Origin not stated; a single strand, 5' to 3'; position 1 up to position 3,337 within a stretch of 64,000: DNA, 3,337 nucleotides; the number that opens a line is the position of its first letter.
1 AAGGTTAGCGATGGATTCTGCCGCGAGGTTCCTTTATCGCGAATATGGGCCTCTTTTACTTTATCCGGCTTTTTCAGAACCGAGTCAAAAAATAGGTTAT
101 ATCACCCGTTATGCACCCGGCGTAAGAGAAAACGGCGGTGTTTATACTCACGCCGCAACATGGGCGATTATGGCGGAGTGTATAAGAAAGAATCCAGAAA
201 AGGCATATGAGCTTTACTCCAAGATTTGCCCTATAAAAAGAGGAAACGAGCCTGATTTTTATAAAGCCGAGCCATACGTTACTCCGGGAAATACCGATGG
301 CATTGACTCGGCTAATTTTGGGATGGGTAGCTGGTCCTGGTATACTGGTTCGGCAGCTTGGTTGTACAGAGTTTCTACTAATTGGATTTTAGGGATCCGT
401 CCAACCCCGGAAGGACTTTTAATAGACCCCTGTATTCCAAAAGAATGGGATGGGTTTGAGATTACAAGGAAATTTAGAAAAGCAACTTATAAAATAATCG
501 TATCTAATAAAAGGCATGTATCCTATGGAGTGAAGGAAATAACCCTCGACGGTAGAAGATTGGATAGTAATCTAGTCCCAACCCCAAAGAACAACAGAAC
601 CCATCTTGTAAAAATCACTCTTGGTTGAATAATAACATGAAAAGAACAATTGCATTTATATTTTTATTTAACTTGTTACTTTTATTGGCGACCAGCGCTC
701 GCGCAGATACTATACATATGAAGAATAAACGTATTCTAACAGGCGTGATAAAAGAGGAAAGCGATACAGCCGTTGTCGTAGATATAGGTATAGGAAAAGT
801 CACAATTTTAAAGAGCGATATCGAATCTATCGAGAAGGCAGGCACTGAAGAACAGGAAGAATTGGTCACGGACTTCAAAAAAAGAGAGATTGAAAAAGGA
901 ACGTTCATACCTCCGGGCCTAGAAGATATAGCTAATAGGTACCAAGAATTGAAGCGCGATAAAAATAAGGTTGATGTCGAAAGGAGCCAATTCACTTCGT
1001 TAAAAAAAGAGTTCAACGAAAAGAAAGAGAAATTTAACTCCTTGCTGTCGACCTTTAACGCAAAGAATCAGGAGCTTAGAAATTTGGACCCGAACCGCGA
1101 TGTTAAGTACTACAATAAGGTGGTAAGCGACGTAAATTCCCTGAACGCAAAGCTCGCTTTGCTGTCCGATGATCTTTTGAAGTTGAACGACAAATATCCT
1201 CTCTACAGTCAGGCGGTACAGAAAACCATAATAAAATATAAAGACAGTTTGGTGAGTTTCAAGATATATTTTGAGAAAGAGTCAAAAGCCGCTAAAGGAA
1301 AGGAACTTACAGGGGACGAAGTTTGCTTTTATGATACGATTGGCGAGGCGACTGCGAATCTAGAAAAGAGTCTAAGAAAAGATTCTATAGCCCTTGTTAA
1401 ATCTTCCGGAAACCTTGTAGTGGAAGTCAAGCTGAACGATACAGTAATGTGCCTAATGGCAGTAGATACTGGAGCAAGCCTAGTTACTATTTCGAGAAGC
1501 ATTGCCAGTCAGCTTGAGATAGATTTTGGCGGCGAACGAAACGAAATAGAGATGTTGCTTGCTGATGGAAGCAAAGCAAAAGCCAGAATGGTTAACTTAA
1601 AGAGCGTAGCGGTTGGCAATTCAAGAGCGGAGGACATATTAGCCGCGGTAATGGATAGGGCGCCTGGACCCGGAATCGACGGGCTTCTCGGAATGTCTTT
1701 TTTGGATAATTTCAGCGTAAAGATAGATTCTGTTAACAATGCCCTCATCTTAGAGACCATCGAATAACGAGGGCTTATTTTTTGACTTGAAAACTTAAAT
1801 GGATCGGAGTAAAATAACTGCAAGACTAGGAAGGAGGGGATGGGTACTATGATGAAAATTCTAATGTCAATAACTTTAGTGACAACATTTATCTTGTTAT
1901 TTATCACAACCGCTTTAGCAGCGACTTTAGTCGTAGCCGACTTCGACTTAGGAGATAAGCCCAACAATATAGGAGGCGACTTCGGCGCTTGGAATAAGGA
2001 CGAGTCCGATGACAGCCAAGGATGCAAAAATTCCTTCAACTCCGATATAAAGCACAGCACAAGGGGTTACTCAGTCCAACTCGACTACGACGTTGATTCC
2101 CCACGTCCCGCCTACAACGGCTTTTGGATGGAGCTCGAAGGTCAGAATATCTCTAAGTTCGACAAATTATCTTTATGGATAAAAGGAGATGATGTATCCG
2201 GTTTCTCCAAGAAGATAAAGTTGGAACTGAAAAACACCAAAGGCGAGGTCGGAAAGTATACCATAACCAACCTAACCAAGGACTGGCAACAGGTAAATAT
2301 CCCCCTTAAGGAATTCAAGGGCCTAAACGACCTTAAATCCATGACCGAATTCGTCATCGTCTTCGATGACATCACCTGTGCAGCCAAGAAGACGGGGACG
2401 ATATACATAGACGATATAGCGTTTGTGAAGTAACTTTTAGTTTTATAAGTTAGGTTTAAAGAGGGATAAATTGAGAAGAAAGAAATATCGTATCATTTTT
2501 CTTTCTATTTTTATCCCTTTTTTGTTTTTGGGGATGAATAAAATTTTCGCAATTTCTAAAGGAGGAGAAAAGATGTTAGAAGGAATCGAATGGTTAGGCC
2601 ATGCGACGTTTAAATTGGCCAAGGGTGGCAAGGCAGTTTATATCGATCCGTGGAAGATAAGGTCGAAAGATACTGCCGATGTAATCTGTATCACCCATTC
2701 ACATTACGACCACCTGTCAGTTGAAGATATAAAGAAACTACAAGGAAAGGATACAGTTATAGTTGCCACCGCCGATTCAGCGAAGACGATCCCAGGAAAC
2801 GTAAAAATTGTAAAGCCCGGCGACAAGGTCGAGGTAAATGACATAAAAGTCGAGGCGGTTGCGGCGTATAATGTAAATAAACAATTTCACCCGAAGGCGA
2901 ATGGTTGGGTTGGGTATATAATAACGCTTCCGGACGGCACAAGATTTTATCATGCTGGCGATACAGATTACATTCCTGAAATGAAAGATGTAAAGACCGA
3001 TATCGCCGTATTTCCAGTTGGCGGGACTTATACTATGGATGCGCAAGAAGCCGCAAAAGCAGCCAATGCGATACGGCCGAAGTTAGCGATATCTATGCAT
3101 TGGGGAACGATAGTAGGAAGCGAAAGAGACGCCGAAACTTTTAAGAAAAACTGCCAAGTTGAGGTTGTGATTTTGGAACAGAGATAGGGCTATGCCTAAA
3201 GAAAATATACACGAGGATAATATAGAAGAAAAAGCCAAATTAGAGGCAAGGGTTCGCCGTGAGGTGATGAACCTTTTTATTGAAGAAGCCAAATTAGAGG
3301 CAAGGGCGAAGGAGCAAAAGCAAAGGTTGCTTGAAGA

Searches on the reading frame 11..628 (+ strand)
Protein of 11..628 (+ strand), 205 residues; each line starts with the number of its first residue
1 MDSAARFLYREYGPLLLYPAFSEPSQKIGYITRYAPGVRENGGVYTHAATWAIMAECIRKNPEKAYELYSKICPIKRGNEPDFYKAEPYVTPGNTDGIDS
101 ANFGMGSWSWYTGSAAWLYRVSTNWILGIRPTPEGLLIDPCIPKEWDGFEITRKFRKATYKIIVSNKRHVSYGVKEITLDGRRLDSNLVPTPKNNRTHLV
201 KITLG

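Call 85: search_protein_families(library=pfam, proteins=[window:11-628:+], max_evalue=0.001)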
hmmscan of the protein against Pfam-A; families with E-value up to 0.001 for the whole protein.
window:11-628:+ (205 aa): 2 families
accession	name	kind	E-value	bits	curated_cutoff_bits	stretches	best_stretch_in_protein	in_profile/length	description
PF17167.11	Glyco_hydro_94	-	5.8e-37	127.8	27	1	1-128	293-420/420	Glycosyl hydrolase 94 superfamily, catalytic domain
PF03633.20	Glyco_hydro_65C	-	7.5e-05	22.9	22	1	131-176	3-52/62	Glycosyl hydrolase family 65, C-terminal domain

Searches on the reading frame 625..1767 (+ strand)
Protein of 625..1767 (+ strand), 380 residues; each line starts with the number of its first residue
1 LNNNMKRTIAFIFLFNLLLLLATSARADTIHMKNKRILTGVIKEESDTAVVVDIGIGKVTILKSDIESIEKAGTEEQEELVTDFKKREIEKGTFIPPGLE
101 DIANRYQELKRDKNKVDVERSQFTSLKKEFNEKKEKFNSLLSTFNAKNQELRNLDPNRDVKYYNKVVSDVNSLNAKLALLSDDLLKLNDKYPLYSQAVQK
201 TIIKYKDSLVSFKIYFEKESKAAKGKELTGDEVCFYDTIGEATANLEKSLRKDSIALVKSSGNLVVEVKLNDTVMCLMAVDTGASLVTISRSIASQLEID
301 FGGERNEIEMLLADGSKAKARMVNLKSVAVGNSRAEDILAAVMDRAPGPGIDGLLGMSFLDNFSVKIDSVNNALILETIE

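Call 85: search_protein_families(library=pfam, proteins=[window:625-1767:+], max_evalue=0.001)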
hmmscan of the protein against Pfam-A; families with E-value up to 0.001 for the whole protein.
window:625-1767:+ (380 aa): 2 families
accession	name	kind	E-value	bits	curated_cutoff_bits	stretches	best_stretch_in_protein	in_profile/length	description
PF13650.11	Asp_protease_2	-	7.7e-18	65.4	24.3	1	266-359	1-90/90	Aspartyl protease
PF13975.11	gag-asp_proteas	-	2.5e-16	60.5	28.2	1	266-361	1-91/92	gag-polyprotein putative aspartyl protease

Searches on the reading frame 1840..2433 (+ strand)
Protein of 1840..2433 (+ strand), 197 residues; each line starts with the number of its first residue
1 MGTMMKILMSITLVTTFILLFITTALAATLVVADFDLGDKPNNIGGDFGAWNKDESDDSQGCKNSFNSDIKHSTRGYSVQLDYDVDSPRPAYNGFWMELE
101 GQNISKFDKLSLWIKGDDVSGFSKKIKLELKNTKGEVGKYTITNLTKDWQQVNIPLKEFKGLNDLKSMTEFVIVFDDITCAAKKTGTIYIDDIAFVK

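Call 32: find_encoding_contigs(protein=window:1840-2433:+, flank=10000, max_places=1)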
Protein window:1840-2433:+ (197 aa): no gene with exactly this product is on record in the collection.

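Call 85: search_protein_families(library=pfam, proteins=[window:1840-2433:+], max_evalue=0.001)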
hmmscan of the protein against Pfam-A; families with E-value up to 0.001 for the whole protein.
window:1840-2433:+ (197 aa): 1 family
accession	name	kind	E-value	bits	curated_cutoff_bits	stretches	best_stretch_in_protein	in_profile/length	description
PF03425.19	CBM_11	-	7.5e-09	36.3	27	1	50-164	28-140/182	Carbohydrate binding domain (family 11)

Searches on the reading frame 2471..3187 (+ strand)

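Call 85: search_protein_families(library=pfam, proteins=[window:2471-3187:+], max_evalue=0.001)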
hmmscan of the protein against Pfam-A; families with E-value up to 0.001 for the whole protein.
window:2471-3187:+ (238 aa): 3 families
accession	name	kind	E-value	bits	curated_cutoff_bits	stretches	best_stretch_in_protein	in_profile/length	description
PF13483.12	Lactamase_B_3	-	1.9e-34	119.4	24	1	39-210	2-160/160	Beta-lactamase superfamily domain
PF12706.13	Lactamase_B_2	-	3.2e-22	79.5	27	1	59-211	20-200/200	Beta-lactamase superfamily domain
PF00753.33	Lactamase_B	-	0.00062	20.2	22.7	0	70-202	45-182/196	Metallo-beta-lactamase superfamily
